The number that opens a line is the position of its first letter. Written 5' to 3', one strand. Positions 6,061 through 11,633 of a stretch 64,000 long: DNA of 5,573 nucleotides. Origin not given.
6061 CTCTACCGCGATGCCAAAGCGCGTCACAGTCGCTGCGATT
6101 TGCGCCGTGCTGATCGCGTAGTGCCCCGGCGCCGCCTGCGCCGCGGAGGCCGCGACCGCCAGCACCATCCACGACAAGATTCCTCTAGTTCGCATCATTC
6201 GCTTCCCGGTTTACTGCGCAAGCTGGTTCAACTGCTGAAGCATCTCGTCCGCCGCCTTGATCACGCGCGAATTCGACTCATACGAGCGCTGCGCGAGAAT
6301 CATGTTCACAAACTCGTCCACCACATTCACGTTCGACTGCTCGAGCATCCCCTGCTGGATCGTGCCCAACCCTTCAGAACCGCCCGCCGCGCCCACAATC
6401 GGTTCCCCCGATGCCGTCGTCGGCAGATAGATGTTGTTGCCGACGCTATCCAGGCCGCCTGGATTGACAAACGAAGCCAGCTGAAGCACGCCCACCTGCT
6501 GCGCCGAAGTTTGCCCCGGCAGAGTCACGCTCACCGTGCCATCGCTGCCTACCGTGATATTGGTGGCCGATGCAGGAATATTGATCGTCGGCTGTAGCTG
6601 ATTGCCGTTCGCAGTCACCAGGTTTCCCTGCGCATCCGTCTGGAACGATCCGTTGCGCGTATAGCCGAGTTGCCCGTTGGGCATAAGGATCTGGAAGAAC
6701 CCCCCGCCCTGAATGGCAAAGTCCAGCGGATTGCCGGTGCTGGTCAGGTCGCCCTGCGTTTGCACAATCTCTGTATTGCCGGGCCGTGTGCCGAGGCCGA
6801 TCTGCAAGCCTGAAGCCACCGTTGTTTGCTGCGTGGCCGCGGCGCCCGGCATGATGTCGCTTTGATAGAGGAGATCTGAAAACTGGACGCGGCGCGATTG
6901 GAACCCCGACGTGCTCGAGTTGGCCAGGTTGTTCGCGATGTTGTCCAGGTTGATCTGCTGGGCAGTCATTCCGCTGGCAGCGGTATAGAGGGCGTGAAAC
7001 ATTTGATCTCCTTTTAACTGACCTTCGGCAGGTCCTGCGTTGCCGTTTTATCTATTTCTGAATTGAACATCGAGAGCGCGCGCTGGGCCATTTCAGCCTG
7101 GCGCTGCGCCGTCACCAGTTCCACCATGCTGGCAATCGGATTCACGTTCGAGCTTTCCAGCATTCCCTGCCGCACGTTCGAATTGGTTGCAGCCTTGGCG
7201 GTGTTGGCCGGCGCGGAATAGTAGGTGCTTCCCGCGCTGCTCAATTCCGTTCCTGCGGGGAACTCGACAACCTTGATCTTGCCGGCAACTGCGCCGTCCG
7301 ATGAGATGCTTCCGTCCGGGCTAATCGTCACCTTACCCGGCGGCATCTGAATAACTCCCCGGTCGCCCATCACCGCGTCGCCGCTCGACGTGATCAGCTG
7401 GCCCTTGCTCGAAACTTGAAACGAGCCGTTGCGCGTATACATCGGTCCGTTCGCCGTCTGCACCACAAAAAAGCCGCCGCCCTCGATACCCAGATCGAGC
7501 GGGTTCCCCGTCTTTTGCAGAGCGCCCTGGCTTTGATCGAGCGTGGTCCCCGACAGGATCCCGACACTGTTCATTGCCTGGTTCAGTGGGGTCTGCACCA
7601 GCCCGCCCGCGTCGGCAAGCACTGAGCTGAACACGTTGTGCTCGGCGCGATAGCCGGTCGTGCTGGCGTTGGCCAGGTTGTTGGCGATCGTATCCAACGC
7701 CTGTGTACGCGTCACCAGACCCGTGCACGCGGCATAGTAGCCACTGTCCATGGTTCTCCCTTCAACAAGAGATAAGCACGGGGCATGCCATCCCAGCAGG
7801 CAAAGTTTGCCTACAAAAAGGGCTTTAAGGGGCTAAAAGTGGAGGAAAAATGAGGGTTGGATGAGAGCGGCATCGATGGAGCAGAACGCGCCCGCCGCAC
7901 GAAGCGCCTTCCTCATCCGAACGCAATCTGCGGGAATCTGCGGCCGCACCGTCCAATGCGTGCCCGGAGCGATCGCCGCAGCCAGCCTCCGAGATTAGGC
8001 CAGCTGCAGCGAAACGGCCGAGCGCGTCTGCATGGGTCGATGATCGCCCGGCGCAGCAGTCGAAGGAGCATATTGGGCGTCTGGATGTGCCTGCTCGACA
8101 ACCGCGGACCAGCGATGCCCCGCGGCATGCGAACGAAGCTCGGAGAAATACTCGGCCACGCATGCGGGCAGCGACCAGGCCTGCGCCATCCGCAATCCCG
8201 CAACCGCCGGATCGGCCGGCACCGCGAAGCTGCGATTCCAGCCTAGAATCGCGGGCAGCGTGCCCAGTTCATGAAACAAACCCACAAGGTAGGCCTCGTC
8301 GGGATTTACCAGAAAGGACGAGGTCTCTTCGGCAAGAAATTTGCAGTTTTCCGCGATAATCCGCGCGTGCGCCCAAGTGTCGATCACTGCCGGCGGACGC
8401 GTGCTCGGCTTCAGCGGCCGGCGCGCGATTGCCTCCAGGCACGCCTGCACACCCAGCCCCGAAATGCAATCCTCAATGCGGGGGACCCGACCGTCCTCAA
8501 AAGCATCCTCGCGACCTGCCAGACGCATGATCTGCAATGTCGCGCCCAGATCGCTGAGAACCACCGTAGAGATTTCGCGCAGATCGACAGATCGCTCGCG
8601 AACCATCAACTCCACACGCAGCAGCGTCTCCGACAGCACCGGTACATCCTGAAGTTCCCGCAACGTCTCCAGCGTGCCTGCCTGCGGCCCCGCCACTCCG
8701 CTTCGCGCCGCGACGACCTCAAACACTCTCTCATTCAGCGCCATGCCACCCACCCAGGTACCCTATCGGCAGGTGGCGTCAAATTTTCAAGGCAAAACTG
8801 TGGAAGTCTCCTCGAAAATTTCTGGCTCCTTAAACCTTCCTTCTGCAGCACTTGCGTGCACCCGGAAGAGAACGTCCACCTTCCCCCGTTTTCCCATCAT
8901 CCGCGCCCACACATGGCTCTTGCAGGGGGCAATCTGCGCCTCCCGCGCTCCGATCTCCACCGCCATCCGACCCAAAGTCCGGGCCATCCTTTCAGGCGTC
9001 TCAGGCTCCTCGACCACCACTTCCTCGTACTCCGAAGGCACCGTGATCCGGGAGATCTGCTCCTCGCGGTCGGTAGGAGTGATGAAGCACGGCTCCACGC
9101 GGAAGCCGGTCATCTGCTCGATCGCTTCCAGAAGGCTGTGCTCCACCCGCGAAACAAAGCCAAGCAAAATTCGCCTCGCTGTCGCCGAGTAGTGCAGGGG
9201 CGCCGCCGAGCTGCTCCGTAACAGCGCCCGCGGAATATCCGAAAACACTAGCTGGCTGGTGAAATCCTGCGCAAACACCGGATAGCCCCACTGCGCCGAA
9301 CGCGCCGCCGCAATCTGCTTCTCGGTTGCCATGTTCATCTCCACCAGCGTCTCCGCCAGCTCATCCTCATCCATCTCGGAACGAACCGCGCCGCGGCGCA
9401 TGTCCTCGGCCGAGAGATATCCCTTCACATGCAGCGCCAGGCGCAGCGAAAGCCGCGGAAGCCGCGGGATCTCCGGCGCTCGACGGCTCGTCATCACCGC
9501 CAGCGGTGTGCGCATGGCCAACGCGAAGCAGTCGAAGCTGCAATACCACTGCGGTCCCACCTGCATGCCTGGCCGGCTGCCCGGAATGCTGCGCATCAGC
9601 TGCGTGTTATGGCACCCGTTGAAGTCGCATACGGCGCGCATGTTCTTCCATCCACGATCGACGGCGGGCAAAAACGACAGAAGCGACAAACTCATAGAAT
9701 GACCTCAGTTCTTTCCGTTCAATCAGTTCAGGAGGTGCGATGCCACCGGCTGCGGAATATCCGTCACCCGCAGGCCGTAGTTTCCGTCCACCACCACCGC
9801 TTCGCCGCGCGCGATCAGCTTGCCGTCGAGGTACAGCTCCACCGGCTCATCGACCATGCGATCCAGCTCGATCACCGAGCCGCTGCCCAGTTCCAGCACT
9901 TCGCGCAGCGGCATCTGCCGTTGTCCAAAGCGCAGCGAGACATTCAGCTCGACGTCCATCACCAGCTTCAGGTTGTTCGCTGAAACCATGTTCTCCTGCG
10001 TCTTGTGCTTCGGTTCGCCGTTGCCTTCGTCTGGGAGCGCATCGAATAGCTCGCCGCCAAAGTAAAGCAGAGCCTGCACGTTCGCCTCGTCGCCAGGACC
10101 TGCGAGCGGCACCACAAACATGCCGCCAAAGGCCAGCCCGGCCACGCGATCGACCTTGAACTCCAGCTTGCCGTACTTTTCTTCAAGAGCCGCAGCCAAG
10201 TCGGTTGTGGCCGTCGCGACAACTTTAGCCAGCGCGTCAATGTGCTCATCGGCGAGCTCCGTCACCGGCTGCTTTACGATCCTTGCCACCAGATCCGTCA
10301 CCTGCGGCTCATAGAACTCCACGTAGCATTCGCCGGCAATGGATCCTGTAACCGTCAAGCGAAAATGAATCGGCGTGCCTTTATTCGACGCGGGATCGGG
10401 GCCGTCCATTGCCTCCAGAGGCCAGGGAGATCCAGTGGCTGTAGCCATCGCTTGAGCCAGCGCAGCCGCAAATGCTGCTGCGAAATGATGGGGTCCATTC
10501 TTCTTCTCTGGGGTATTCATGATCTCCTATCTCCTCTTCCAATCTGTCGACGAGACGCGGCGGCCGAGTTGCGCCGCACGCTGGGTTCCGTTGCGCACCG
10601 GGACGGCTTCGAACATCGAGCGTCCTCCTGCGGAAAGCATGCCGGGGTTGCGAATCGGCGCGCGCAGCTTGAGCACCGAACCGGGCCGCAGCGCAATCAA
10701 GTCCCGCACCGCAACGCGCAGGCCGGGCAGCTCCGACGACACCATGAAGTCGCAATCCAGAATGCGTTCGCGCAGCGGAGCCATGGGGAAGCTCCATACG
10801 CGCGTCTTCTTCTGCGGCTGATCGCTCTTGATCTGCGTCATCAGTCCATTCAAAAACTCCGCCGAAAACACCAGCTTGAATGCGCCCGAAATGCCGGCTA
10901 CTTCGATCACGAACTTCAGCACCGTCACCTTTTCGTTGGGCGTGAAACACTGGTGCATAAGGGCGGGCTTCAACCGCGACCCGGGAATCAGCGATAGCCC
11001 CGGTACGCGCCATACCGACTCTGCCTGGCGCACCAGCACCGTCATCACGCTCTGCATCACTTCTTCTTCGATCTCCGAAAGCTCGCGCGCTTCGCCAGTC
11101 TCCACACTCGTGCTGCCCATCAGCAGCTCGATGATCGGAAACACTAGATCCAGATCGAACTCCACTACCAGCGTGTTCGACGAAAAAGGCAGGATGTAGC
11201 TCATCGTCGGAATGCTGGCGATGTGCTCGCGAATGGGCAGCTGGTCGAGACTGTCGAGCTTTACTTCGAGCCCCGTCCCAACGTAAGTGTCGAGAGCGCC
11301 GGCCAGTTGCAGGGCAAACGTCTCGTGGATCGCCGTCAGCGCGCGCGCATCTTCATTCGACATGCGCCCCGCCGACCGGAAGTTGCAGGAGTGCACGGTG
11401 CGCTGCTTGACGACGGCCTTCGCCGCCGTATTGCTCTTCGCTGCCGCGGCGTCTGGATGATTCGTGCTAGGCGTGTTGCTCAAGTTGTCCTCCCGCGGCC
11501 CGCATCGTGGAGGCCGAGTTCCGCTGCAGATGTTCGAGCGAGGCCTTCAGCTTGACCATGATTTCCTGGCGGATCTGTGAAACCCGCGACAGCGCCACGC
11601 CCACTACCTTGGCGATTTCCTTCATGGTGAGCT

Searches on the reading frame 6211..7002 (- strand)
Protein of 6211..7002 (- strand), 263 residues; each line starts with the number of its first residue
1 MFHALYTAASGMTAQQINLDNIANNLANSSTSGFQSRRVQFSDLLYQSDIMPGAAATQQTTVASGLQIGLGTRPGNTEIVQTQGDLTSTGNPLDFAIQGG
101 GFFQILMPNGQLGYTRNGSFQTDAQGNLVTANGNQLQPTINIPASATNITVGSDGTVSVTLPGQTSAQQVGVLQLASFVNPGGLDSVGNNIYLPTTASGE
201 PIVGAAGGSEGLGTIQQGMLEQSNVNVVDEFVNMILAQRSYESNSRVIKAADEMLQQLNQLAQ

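Call 15: search_protein_families(library=pfam, proteins=[window:6211-7002:-], max_evalue=0.001)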
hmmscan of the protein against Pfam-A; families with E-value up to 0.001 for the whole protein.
window:6211-7002:- (263 aa): 3 families
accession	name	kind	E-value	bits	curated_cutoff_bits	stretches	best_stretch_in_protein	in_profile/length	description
PF22692.1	LlgE_F_G_D1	-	3.7e-27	94.7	27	1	96-159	1-64/64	Flagellar hook protein FlgE/F/G D1 domain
PF06429.18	Flg_bbr_C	-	9.5e-22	76.7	23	1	216-261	1-46/46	Flagellar basal body rod FlgEFG protein C-terminal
PF00460.25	Flg_bb_rod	-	2.1e-09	37.6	20.7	1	5-35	1-31/31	Flagella basal body rod protein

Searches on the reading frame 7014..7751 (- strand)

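Call 15: search_protein_families(library=pfam, proteins=[window:7014-7751:-], max_evalue=0.001)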
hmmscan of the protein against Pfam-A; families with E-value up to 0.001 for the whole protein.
window:7014-7751:- (245 aa): 3 families
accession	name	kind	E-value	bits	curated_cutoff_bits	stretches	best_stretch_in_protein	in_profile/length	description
PF22692.1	LlgE_F_G_D1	-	2.9e-15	56.6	27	1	89-150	2-63/64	Flagellar hook protein FlgE/F/G D1 domain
PF06429.18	Flg_bbr_C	-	7.1e-10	38.7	23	1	194-234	1-41/46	Flagellar basal body rod FlgEFG protein C-terminal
PF00460.25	Flg_bb_rod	-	7.1e-09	35.9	20.7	1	6-35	2-31/31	Flagella basal body rod protein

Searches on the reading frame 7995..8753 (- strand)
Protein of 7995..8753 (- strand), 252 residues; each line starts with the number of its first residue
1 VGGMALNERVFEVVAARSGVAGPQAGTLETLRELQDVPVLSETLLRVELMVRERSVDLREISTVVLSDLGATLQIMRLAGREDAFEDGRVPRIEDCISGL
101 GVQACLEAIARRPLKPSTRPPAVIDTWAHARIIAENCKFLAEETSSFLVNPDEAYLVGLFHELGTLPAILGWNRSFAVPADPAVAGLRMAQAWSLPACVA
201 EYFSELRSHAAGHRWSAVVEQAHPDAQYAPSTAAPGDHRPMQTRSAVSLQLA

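Call 15: search_protein_families(library=pfam, proteins=[window:7995-8753:-], max_evalue=0.001)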
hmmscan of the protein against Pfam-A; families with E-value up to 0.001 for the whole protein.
window:7995-8753:- (252 aa): 1 family
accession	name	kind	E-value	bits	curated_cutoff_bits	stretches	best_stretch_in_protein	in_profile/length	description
PF08668.18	HDOD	-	4.5e-09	36.5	22.9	1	38-167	2-134/196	HDOD domain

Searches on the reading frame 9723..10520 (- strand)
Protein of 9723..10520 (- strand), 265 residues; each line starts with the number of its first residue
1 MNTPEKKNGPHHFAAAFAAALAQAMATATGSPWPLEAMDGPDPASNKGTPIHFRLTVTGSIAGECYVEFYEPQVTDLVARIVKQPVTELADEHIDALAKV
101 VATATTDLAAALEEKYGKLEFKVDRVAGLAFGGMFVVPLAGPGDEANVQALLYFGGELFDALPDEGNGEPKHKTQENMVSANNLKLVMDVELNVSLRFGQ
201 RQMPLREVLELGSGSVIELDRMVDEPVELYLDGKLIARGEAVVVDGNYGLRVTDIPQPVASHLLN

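Call 15: search_protein_families(library=pfam, proteins=[window:9723-10520:-], max_evalue=0.001)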
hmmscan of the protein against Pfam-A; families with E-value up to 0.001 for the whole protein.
window:9723-10520:- (265 aa): 1 family
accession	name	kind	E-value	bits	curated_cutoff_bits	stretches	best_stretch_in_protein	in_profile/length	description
PF01052.25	FliMN_C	-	8.6e-25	86.9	23.8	1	186-255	2-71/73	Type III flagellar switch regulator (C-ring) FliN C-term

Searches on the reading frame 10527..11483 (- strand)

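Call 15: search_protein_families(library=pfam, proteins=[window:10527-11483:-], max_evalue=0.001)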
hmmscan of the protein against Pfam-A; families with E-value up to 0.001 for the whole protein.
window:10527-11483:- (318 aa): 2 families
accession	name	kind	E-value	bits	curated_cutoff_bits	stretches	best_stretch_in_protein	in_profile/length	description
PF02154.20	FliM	-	7e-22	78.7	27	1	34-210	2-184/192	Flagellar motor switch protein FliM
PF01052.25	FliMN_C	-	5.4e-10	39.5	23.8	1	239-309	1-71/73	Type III flagellar switch regulator (C-ring) FliN C-term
